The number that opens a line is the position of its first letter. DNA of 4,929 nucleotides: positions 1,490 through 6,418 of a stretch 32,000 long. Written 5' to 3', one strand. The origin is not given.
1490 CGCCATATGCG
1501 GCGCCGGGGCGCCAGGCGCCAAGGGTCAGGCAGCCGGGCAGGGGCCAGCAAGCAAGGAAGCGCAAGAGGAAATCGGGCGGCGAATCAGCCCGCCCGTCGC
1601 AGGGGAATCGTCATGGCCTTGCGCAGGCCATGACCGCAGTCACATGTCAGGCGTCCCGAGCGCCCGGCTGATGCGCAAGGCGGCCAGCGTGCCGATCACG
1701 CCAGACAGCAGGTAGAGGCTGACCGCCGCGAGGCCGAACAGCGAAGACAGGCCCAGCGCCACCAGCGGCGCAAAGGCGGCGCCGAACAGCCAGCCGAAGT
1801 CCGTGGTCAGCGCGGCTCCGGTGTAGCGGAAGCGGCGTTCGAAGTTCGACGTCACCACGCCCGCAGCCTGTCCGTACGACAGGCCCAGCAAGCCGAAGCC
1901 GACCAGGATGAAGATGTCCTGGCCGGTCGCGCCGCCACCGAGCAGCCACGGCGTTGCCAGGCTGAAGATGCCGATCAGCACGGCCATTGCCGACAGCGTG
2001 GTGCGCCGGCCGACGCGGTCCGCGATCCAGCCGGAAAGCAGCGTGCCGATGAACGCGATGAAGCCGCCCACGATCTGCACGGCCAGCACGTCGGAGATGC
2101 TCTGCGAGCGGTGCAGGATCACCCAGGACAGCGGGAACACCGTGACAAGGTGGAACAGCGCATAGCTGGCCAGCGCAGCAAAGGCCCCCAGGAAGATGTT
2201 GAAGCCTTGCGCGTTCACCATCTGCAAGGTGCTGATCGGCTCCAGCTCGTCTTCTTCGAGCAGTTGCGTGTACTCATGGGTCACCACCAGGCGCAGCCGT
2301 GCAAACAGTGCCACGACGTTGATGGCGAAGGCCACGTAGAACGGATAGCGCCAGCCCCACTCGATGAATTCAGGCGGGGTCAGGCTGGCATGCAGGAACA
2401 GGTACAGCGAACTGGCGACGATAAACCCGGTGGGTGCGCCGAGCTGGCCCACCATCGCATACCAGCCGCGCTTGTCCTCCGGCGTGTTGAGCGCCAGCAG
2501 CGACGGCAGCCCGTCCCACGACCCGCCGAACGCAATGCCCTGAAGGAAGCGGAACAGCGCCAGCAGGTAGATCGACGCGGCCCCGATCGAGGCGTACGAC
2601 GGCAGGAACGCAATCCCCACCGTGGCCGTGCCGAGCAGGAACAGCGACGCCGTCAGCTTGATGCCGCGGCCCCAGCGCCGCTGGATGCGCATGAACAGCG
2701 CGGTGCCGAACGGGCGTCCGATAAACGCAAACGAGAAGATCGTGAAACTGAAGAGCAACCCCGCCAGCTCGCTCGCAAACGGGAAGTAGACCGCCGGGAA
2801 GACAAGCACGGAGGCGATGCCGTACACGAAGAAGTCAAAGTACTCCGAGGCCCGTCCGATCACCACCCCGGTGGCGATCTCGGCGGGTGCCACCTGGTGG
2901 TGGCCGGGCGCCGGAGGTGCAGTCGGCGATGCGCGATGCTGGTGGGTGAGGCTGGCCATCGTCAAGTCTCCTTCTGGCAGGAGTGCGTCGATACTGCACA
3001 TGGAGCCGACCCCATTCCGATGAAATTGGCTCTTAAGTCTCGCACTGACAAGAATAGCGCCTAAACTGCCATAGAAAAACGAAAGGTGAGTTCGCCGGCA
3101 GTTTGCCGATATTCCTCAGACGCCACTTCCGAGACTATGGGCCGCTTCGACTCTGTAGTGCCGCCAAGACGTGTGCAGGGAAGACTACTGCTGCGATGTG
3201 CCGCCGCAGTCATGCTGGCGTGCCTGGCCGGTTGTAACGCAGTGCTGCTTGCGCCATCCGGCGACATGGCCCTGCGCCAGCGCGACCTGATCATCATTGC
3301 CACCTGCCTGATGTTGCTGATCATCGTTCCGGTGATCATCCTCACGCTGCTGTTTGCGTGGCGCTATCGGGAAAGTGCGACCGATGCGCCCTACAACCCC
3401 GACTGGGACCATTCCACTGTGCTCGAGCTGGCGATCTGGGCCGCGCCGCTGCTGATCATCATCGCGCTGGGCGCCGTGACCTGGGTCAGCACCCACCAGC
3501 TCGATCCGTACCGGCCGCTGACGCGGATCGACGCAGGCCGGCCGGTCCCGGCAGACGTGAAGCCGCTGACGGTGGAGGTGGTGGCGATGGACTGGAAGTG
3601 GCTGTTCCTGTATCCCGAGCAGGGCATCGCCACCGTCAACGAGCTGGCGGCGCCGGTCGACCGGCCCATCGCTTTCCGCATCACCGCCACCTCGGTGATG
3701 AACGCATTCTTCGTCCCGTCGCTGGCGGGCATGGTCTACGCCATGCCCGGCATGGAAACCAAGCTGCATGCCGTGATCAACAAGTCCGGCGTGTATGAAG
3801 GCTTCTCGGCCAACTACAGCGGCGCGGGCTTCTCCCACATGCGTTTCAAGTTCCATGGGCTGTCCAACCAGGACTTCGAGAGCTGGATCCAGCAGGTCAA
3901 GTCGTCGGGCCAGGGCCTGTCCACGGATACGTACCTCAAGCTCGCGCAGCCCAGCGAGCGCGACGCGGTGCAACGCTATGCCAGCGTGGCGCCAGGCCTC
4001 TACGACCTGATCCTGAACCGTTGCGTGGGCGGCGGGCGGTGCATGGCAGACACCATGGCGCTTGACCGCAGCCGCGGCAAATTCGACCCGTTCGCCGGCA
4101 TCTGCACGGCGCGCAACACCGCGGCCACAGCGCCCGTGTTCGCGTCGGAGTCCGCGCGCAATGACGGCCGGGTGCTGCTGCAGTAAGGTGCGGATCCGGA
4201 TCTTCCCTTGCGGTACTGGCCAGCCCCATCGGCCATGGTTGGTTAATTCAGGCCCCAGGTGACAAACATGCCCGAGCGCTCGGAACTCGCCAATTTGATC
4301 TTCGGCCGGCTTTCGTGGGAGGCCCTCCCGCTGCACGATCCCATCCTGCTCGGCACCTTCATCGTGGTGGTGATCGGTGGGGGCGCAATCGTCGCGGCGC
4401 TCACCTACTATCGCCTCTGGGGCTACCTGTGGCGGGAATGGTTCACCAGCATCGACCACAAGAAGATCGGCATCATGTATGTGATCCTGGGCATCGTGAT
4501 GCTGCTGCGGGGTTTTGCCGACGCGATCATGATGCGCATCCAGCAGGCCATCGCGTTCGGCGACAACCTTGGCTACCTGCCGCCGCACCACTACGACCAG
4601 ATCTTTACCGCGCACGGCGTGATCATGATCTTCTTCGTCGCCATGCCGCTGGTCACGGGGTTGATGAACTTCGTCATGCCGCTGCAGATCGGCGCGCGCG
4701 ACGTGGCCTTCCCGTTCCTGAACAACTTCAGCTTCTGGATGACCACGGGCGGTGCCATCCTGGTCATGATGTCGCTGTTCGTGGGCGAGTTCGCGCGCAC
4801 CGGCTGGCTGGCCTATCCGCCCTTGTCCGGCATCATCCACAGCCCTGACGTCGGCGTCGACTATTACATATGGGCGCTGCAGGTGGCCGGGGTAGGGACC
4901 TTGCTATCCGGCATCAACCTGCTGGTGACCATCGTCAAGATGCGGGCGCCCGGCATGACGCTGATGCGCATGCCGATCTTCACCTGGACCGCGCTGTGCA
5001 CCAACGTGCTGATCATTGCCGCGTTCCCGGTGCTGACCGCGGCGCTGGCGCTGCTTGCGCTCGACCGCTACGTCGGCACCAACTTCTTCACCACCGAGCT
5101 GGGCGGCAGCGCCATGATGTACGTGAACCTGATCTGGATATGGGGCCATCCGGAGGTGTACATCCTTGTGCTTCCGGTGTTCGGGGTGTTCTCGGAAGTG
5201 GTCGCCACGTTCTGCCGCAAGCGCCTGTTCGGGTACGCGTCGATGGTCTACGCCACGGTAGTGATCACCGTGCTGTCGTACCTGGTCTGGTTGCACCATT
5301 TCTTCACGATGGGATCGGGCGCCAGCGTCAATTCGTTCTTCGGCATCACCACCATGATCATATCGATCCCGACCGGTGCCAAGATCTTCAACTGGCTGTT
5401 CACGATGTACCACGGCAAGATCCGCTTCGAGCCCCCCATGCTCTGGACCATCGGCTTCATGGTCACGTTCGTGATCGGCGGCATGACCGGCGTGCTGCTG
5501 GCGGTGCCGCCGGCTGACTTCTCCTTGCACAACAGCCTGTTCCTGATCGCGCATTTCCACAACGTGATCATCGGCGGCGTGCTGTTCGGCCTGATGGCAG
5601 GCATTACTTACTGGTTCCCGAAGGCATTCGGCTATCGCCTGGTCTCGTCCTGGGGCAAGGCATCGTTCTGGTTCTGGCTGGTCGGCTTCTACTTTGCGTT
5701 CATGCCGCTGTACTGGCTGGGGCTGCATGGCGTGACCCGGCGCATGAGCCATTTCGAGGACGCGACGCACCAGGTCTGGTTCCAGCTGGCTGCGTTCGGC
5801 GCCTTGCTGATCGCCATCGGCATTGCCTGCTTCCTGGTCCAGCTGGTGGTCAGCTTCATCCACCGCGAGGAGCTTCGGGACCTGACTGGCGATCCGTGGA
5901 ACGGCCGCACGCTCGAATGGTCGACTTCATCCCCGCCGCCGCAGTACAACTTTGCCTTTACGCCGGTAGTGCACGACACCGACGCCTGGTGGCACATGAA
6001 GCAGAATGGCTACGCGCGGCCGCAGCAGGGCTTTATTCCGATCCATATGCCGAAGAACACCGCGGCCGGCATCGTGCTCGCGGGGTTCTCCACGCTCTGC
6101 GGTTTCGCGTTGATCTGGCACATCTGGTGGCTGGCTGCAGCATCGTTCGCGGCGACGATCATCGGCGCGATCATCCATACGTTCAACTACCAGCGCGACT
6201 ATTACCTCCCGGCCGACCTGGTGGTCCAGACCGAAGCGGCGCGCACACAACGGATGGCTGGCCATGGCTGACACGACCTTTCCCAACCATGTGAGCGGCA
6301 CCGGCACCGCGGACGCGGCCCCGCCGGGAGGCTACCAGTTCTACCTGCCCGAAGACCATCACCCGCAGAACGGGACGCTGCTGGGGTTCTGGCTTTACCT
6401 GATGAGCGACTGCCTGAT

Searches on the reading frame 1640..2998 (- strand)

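Call 19: search_protein_families(library=ncbifam, proteins=[window:1640-2998:-], max_evalue=0.00001)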
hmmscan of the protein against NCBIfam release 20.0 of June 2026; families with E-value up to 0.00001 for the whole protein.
window:1640-2998:- (452 aa): 8 families
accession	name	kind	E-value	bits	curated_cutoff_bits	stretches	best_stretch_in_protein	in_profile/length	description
TIGR00883.1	2A0106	subfamily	3.7e-71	240.3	443.45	1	48-433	1-395/400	metabolite/H+ symporter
NF007414.0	PRK09952.1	equivalog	3e-42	144.9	538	1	40-443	22-432/438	shikimate transporter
NF011656.1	PRK15075.1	subfamily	5.6e-33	114.4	445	1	45-445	12-413/419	tricarballylate/proton symporter TcuC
NF007927.0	PRK10642.1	equivalog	2.2e-31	109.2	544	1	43-443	28-438/500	glycine betaine/L-proline transporter ProP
NF007710.0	PRK10406.1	subfamily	3.9e-27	95.4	550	1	44-430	26-409/432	MFS family transporter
TIGR00891.1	2A0112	subfamily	9.2e-11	41.4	552.9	1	88-249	53-200/405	sialate:H+ symport family MFS transporter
TIGR00895.1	2A0115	subfamily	6.8e-08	31.8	418.55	1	87-242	57-197/398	aromatic acid/H+ symport family MFS transporter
NF008586.0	PRK11551.1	equivalog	9.6e-06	24.8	410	0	313-352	61-100/406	3-(3-hydroxy-phenyl)propionate transporter MhpT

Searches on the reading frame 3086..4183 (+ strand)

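Call 19: search_protein_families(library=ncbifam, proteins=[window:3086-4183:+], max_evalue=0.00001)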
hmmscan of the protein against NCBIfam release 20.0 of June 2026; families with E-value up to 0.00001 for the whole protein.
window:3086-4183:+ (366 aa): 5 families
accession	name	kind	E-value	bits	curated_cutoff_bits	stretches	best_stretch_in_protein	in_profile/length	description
TIGR01433.1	CyoA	equivalog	4.6e-105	350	266.2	1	41-272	4-226/226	ubiquinol oxidase subunit II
NF007816.0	PRK10525.1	equivalog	6.7e-102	340.9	511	1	39-325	17-293/318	cytochrome o ubiquinol oxidase subunit II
TIGR01432.1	QOXA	equivalog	2.8e-48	164.2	240.95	1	44-272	7-227/227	cytochrome aa3 quinol oxidase subunit II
TIGR02866.1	CoxB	equivalog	7.5e-35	120.3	147.7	1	66-268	10-201/202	cytochrome c oxidase subunit II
NF050117.1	aa3_CtaC_Actin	exception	9.3e-18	64.3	250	1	40-269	7-243/244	aa3-type cytochrome oxidase subunit II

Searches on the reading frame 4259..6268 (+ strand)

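Call 19: search_protein_families(library=ncbifam, proteins=[window:4259-6268:+], max_evalue=0.00001)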
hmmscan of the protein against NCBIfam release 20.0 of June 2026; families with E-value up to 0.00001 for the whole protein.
window:4259-6268:+ (670 aa): 6 families
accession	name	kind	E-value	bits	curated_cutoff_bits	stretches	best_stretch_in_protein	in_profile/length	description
TIGR02843.1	CyoB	equivalog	0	1128.7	1020.35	1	15-659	1-646/646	cytochrome o ubiquinol oxidase subunit I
NF011592.0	PRK15017.1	equivalog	0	1049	1271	1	14-661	1-649/663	cytochrome o ubiquinol oxidase subunit I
TIGR02882.1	QoxB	equivalog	6.4e-241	801.3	1015.5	1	27-660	10-641/643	cytochrome aa3 quinol oxidase subunit I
TIGR02891.1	CtaD_CoxA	equivalog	9.9e-175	582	670.75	1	61-571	1-504/504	cytochrome c oxidase subunit I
NF050116.1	cyt_aa3_Actin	exception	7.7e-157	523.2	880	1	60-574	1-510/522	aa3-type cytochrome oxidase subunit I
NF041075.1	quin_ox_SoxB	equivalog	1.3e-20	73.9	700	1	103-535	30-456/468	proton pump complex quinol oxidase subunit SoxB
